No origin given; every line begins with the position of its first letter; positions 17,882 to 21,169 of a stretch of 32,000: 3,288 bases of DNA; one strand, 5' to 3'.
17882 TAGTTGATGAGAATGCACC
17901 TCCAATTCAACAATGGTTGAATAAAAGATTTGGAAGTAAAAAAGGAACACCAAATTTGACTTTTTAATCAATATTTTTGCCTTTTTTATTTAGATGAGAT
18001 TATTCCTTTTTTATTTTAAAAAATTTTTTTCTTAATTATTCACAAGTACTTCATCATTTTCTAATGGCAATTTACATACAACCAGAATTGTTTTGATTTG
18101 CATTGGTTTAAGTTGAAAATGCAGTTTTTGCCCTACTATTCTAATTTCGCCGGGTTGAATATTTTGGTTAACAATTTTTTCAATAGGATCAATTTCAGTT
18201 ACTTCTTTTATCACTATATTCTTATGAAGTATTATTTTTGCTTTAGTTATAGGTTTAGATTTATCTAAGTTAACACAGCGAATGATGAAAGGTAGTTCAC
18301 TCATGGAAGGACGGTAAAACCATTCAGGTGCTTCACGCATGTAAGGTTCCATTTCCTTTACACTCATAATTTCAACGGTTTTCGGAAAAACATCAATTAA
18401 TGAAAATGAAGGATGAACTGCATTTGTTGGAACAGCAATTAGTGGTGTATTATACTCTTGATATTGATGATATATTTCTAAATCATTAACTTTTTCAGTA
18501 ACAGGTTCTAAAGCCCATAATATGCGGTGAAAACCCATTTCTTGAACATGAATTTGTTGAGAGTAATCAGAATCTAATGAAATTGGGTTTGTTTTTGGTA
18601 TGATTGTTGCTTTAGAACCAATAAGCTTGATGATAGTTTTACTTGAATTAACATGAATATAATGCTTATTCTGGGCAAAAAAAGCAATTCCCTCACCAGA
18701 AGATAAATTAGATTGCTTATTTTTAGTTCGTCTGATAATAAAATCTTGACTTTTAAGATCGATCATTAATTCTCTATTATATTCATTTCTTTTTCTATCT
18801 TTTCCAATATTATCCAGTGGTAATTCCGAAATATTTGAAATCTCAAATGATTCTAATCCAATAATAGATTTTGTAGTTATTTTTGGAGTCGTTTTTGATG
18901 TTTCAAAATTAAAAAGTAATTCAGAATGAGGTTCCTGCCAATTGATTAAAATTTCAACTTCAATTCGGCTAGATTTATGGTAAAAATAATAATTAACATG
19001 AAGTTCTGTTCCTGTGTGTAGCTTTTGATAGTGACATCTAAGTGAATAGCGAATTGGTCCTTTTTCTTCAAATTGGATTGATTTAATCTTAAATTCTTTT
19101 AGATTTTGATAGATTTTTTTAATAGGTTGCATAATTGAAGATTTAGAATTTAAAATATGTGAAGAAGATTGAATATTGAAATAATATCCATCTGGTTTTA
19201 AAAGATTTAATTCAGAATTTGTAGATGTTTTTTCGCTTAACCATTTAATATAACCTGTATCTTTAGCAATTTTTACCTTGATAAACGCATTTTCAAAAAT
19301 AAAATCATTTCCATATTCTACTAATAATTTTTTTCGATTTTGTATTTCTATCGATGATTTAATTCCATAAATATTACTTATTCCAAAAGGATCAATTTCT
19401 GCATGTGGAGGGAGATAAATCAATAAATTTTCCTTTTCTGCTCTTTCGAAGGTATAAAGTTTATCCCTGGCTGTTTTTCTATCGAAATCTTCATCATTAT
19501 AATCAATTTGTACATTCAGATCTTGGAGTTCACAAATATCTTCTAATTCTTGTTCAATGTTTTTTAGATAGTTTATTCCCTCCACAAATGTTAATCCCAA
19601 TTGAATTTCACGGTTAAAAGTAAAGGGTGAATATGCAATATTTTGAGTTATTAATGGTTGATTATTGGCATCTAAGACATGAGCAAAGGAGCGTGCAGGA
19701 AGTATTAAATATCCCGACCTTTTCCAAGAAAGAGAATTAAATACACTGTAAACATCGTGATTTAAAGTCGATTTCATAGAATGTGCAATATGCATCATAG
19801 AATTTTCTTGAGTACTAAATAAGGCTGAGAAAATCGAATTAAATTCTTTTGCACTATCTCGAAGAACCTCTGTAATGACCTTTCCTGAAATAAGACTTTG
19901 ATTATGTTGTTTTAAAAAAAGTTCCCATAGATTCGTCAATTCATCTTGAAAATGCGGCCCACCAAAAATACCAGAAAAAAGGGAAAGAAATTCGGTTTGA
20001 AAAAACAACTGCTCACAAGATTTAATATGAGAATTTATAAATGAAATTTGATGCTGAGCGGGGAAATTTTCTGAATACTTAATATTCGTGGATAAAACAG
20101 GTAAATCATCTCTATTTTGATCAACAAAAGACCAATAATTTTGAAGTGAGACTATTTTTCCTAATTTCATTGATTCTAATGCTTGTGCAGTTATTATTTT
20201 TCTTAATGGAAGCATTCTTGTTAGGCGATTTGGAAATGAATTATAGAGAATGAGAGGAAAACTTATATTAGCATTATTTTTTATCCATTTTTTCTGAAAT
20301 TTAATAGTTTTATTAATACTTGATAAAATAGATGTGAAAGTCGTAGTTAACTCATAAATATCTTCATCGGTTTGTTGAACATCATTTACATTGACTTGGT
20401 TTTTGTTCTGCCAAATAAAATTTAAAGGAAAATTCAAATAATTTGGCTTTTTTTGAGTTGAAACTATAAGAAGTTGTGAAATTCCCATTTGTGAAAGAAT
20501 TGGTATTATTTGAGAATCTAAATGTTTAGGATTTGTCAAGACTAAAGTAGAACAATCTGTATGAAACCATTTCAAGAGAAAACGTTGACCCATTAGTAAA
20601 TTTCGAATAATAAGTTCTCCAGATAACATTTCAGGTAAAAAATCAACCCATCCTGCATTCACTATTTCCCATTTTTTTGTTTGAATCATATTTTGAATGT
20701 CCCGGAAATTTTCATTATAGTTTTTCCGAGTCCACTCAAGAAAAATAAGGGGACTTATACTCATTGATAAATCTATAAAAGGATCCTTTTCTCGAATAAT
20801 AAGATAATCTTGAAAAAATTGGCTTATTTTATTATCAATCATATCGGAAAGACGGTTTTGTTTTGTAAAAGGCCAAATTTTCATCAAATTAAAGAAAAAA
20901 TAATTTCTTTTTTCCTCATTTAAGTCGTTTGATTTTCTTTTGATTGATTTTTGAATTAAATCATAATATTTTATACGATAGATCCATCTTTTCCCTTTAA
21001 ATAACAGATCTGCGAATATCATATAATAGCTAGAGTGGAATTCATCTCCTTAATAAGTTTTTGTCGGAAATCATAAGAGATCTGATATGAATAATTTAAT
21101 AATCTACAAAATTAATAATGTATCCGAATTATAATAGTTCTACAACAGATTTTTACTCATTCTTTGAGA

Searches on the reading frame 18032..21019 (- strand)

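Call 87: search_protein_families(library=pfam, proteins=[window:18032-21019:-])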
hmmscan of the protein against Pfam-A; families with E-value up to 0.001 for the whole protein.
window:18032-21019:- (995 aa): 2 families
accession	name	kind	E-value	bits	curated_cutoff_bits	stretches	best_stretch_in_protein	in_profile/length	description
PF01074.27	Glyco_hydro_38N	-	6.5e-14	52.4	25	1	63-212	23-171/270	Glycosyl hydrolases family 38 N-terminal domain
PF07748.19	Glyco_hydro_38C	-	1.2e-07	32.6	25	1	576-716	2-135/206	Glycosyl hydrolases family 38 C-terminal domain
